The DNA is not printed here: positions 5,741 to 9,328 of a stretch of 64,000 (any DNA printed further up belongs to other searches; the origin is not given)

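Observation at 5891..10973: S/T-rich giant surface protein immediately followed by a TMTC/PMT-like GT-C O-glycosyltransferase with TPR repeats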

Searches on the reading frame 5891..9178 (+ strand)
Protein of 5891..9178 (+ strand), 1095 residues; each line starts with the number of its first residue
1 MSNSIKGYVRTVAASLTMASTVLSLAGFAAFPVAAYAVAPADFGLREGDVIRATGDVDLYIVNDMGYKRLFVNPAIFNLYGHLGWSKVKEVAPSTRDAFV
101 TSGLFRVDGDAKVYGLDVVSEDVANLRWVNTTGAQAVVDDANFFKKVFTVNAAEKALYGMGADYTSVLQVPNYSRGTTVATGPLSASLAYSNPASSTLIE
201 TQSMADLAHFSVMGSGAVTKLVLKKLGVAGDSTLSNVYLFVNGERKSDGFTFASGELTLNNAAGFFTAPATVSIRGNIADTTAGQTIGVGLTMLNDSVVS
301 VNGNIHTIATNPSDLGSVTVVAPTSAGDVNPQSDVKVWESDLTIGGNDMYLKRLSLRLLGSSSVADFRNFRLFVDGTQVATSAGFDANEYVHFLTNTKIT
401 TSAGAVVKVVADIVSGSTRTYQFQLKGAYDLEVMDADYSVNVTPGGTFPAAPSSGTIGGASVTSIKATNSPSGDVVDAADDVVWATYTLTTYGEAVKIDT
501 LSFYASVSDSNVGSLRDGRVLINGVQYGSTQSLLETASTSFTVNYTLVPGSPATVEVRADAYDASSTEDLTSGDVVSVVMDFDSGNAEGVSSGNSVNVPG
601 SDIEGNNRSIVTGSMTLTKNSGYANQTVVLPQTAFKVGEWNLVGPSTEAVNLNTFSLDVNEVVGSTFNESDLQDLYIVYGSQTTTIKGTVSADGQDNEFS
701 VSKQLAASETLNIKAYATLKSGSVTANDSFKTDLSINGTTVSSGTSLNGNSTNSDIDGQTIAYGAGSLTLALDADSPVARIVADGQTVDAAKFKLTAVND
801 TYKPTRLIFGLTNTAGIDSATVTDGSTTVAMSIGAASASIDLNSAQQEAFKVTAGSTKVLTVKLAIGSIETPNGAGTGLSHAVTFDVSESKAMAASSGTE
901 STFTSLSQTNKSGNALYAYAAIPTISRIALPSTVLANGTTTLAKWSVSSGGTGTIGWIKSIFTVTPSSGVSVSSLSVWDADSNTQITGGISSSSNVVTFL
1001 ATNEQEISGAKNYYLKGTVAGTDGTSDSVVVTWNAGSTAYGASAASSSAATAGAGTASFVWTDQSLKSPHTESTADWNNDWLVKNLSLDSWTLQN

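Call 5: search_protein_families(library=pfam, proteins=[window:5891-9178:+], max_evalue=0.01)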
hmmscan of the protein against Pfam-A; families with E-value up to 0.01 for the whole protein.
window:5891-9178:+ (1095 aa): 0 families

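Call 15: find_homologous_proteins(query=window:5891-9175:+)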
Query window:5891-9175:+ (1095 aa): 374 proteins with E <= 0.001 among 8000 candidates; the best 120 are listed.
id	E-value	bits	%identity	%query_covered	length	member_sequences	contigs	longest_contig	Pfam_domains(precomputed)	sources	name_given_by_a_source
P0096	0.0e+0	2313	100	100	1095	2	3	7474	-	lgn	-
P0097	0.0e+0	1107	53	99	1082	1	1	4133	-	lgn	-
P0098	0.0e+0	1041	50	100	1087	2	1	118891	-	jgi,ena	-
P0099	1.6e-258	879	46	100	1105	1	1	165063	-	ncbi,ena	-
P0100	1.1e-245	836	47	98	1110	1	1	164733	-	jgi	jgi:hypothetical protein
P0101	1.3e-242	826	44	99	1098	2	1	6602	-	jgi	jgi:hypothetical protein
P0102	3.4e-242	825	46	99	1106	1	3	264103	-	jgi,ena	-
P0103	2.1e-239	816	44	99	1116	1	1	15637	-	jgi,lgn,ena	-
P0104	4.1e-234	798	44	99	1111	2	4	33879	-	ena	-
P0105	6.6e-234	797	45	100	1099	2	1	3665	-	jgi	-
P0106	1.6e-233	796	44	98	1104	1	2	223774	-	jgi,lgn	jgi:hypothetical protein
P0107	8.9e-232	790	44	98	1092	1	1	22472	-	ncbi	-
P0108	1.7e-231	789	44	96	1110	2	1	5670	-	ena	-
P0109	8.2e-230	784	52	73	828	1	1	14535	-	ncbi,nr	ncbi:MAG TPA: hypothetical protein VG941_03245, partial [Candidatus Paceibacterota bacterium]|nr:hyp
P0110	2.5e-228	779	44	99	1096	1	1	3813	-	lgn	-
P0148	2.6e-174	600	43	85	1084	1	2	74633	PF01471.24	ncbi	-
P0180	1.0e-161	558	41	84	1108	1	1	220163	PF01471.24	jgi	jgi:peptidoglycan hydrolase-like protein with peptidoglycan-binding domain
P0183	5.4e-161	556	40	85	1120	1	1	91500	PF01471.24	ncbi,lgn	-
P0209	3.0e-152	527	40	84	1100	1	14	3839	PF01471.24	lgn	-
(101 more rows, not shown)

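Call 34: find_related_loci(query=A4, collection=genome_contigs, flank=8000)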
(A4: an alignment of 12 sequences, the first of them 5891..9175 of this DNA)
Query A4 (1095 aa) in genome_contigs; peptide patterns used: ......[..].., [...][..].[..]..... (x = any residue, [..] = any of these).
171 stretches matched a pattern; 143 encode a relative of the query (tblastn E <= 1e-3); the best 80 are kept; 80 distinct loci.
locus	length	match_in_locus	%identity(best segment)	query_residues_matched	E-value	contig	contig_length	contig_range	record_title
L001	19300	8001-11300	46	1-1092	0e+0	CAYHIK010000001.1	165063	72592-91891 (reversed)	MAG TPA_asm: uncultured Candidatus Saccharibacteria bacterium isolate ERP119705_co13_612 genome assembly, contig: NODE_8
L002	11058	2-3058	46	77-1085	0e+0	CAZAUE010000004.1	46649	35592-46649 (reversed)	MAG TPA_asm: uncultured Candidatus Saccharibacteria bacterium isolate SRP050083_co1_186 genome assembly, contig: NODE_21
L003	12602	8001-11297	43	1-1085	0e+0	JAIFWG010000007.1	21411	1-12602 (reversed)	MAG: Candidatus Parcubacteria bacterium isolate viral-cat_41_14 PAFVLPS_2018_scaffold_19815, whole genome shotgun sequen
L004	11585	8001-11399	39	1-1088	0e+0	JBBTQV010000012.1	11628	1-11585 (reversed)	MAG: Patescibacteria group bacterium isolate H41-bin111_1 H41_bin111_1_000000000012, whole genome shotgun sequence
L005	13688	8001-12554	40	1-1087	0e+0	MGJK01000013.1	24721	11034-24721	MAG: Candidatus Yanofskybacteria bacterium RIFCSPHIGHO2_01_FULL_44_24 rifcsphigho2_01_scaffold_3743, whole genome shotgu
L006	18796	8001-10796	45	1-955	0e+0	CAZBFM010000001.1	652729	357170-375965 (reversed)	MAG TPA_asm: uncultured Candidatus Saccharibacteria bacterium isolate SRP170004_co1_40 genome assembly, contig: NODE_7_l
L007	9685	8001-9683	56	1-545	3e-174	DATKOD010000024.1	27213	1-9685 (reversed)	MAG TPA_asm: Candidatus Paceibacterota bacterium isolate SMAG_U14755 k141_5360876, whole genome shotgun sequence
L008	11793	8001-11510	36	1-1088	8e-171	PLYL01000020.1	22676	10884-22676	MAG: Candidatus Yanofskybacteria bacterium isolate palsa_1334 73.20120700_P3D.271_contig_243, whole genome shotgun seque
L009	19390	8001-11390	36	1-1086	2e-166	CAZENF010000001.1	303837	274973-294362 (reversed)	MAG TPA_asm: uncultured Candidatus Saccharibacteria bacterium isolate SRP273308_co1_433 genome assembly, contig: NODE_27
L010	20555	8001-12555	37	1-1093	1e-160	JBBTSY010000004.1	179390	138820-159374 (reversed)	MAG: Patescibacteria group bacterium isolate H41-bin026_1 H41_bin026_1_000000000004, whole genome shotgun sequence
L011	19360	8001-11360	37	1-1086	2e-160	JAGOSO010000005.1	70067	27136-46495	MAG: Candidatus Paceibacterota bacterium isolate Gw_Eff_bin_33 Gw_Eff_520_length_70067_cov_7.137532, whole genome shotgu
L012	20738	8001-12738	36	1-1088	7e-157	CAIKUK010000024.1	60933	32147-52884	MAG: Candidatus Yanofskybacteria bacterium isolate LJ-13-9m_bin-277 genome assembly, contig: bin-277:24/24, whole genome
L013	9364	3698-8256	36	1-1093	3e-153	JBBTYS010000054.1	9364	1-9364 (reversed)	MAG: Patescibacteria group bacterium isolate H41-bin028_1 H41_bin028_1_000000000054, whole genome shotgun sequence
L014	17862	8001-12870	38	35-979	5e-175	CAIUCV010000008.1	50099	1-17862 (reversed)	MAG: Candidatus Yanofskybacteria bacterium isolate D14_bin-0819 genome assembly, contig: bin-0819:08/23, whole genome sh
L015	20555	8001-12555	37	15-1086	1e-163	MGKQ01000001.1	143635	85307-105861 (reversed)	MAG: Candidatus Yanofskybacteria bacterium RIFCSPLOWO2_02_FULL_41_13 rifcsplowo2_02_scaffold_100, whole genome shotgun s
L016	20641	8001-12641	34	1-1087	2e-138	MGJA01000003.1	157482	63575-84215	MAG: Candidatus Yanofskybacteria bacterium RIFCSPHIGHO2_01_FULL_41_21 rifcsphigho2_01_scaffold_127, whole genome shotgun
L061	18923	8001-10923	48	30-226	1e-44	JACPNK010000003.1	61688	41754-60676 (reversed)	MAG: Candidatus Yanofskybacteria bacterium isolate NC_groundwater_573_Ag_S-0.1um_42_50 S35_SO-1_scaffold_37556, whole ge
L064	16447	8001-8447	58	32-175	4e-44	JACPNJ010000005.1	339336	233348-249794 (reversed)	MAG: Candidatus Yanofskybacteria bacterium isolate NC_groundwater_572_Ag_S-0.1um_42_14 S35_SO-1_scaffold_295557, whole g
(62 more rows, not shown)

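Call 42: find_encoding_contigs(protein=P0098, flank=10000, max_places=2)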
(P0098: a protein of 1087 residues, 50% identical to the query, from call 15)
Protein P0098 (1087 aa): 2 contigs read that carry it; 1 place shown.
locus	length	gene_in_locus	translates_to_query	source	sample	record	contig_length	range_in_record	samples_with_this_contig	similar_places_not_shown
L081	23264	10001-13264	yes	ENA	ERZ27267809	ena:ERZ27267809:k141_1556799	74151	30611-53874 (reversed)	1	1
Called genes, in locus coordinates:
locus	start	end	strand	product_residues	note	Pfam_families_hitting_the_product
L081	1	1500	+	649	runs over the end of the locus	PF05649:Peptidase_M13_N, PF01431:Peptidase_M13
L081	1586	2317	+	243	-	-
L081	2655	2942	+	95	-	-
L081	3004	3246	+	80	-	-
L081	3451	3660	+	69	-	-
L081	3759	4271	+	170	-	-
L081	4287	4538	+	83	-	PF01035:DNA_binding_1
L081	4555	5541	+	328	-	PF09587:PGA_cap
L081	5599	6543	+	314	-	PF18920:DUF5671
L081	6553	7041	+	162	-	PF00254:FKBP_C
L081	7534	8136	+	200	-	-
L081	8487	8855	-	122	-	-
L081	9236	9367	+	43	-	-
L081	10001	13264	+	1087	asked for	-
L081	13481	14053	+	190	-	PF00515:TPR_1 (faint), PF07719:TPR_2 (faint), PF13181:TPR_8 (faint), PF13374:TPR_10 (faint), PF13424:TPR_12 (faint), PF13428:TPR_14 (faint), PF13432:TPR_16 (weak), PF23914:TPR_CcmH_CycH (weak), +3 more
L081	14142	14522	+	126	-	PF13428:TPR_14 (faint), PF13371:TPR_9 (weak), PF14559:TPR_19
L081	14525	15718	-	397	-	PF13439:Glyco_transf_4, PF13579:Glyco_trans_4_4, PF00534:Glycos_transf_1, PF13692:Glyco_trans_1_4, PF20706:GT4-conflict (weak)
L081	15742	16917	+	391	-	PF13439:Glyco_transf_4, PF00534:Glycos_transf_1, PF13692:Glyco_trans_1_4, PF13524:Glyco_trans_1_2, PF20706:GT4-conflict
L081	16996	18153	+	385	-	PF13439:Glyco_transf_4, PF13579:Glyco_trans_4_4, PF00534:Glycos_transf_1, PF13692:Glyco_trans_1_4, PF13524:Glyco_trans_1_2 (weak)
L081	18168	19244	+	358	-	PF13579:Glyco_trans_4_4 (weak), PF20706:GT4-conflict, PF00534:Glycos_transf_1, PF13692:Glyco_trans_1_4, PF13524:Glyco_trans_1_2 (weak)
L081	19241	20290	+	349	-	PF00534:Glycos_transf_1, PF13692:Glyco_trans_1_4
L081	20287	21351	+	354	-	PF13579:Glyco_trans_4_4 (faint), PF00534:Glycos_transf_1, PF13692:Glyco_trans_1_4, PF13524:Glyco_trans_1_2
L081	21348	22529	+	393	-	PF00534:Glycos_transf_1, PF13692:Glyco_trans_1_4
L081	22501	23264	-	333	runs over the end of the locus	PF13524:Glyco_trans_1_2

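Call 61: predict_structure(alignment_id=A3)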
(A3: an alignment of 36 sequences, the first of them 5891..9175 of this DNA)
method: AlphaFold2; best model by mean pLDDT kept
length: 1095 residues; sequences in the alignment: 36
mean_pLDDT: 82.0   pTM: 0.47
mean pLDDT of the five models: 82.0, 81.7, 80.1, 78.7, 76.8
residues with pLDDT >= 90: 311; 70-90: 641; 50-70: 94; < 50: 49
segments of 3 or more residues with pLDDT < 50: 1-40, 175-181
pLDDT, mean of each block of 10 residues (from residue 1): 28 33 29 39 68 76 82 74 72 75 85 84 83 78 85 86 83 49 81 89 93 88 90 88 83 90 85 93 92 91 94 91 91 91 92 93 90 94 85 92 89 87 92 92 91 87 90 85 93 89 90 88 90 87 89 92 73 89 89 87 92 83 84 88 83 88 73 88 85 76 87 90 71 88 74 75 82 87 88 87 85 81 78 60 74 87 85 70 84 79 65 86 87 89 90 86 87 91 89 81 88 92 83 66 59 65 78 78 65 87
secondary structure, 60 per line:
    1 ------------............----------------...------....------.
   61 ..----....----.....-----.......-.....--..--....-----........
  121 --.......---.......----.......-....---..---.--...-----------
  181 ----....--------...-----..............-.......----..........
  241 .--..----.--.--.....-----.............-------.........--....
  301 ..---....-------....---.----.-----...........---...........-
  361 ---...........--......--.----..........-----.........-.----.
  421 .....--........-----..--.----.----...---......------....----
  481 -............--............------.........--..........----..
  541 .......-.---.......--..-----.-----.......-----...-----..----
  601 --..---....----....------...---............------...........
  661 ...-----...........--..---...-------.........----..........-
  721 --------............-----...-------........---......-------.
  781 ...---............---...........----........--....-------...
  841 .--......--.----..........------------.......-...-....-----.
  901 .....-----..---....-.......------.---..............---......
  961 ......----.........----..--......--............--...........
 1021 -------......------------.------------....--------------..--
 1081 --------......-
elements in order (helices of 4 or more, strands of 3 or more residues): H13-24 E50-53 E60-62 E67-70 H75-79 E88-91 H93-97 E104-107 E113-120 E123-129 H133-139 E147-150 H152-155 E185-188 E197-199 E205-218 E220-226 E234-241 E256-260 E266-278 E286-294 E297-302 E306-309 E317-320 E335-345 E349-359 E367-374 E377-382 E390-399 E405-413 E420-425 E431-435 E455-457 E461-466 E473-476 E482-493 E496-507 E514-522 E525-534 E539-547 E553-559 E575-581 E587-589 E608-611 E616-619 E626-628 E632-643 E650-663 E672-679 E687-689 E697-705 E710-719 E729-740 E746-748 E756-763 E767-772 E780-783 E787-798 E802-812 E817-824 E827-830 E838-841 H844-849 E857-866 E879-885 E891-894 E900-902 E916-919 E921-927 E938-951 E955-966 E971-979 E988-993 E996-1007 E1010-1020 E1028-1033 E1059-1062 E1089-1094

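Call 66: fold_search(model_id=the predicted structure, library=pdb)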
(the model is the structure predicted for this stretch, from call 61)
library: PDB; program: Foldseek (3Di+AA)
matches with E <= 10: 1846; with E <= 0.001: 89
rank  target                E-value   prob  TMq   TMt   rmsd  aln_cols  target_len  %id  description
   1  9ijj_O                4.2e-15  1.00  0.14  0.13  45.5      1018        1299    8  In situ structure of the central apparatus in mouse sperm axoneme. (released 2025-06-04)
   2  9ijj_4I               4.4e-15  1.00  0.14  0.07  42.5       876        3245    8  In situ structure of the central apparatus in mouse sperm axoneme. (released 2025-06-04)
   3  8wa2_C                3.8e-11  1.00  0.15  0.12  23.1       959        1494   12  cryo-EM structure of native mastigonemes isolated from Chlamydomonas reinhardtii at 3.0 angstrom resolution (released 2024-04-10)
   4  3pvm_A                9.9e-11  1.00  0.10  0.07  41.8      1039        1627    7  Structure of Complement C5 in Complex with CVF (released 2011-01-19)
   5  7q1y_A                6.4e-10  1.00  0.09  0.08  41.1       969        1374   10  X-ray structure of human A2ML1 (released 2022-04-20)
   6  8wa2_F                6.7e-10  1.00  0.14  0.12  20.2       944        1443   11  cryo-EM structure of native mastigonemes isolated from Chlamydomonas reinhardtii at 3.0 angstrom resolution (released 2024-04-10)
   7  3prx_A                9.6e-10  1.00  0.09  0.07  41.5      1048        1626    8  Structure of Complement C5 in Complex with CVF and SSL7 (released 2011-01-19)
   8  9u61_E                1.2e-09  1.00  0.09  0.07  47.0      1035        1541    9  CP/MBL pathways C3 convertase C4b2a and C3 complex (released 2026-01-14)
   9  6tav_A                1.3e-09  1.00  0.09  0.08  43.2       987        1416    8  Crystal structure of endopeptidase-induced alpha2-macroglobulin (released 2021-05-12)
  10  8xen_A                1.6e-09  1.00  0.14  0.15  31.1       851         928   10  Cryo-EM structure of integrin ITGAV/ITGB3 complex, conformation 4 (released 2024-12-18)
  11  8s3o_A                1.7e-09  1.00  0.09  0.08  39.7       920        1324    8  Structure of native human CD109 (released 2025-03-05)
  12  9e8a_A                1.9e-09  1.00  0.14  0.16  27.5       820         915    9  Integrin aIIbb3 bent conformation from human platelet membrane crude preparation (released 2025-10-15)
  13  8wa2_E                2.4e-09  1.00  0.14  0.12  19.2       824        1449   11  cryo-EM structure of native mastigonemes isolated from Chlamydomonas reinhardtii at 3.0 angstrom resolution (released 2024-04-10)
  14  4mmz_A                2.6e-09  1.00  0.12  0.14  29.0       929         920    9  Integrin AlphaVBeta3 ectodomain bound to an antagonistic tenth domain of Fibronectin (released 2014-03-26)
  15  3ije_A                3.6e-09  1.00  0.12  0.14  25.1       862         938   10  Crystal structure of the complete integrin alhaVbeta3 ectodomain plus an Alpha/beta transmembrane fragment (released 2009-09-29)
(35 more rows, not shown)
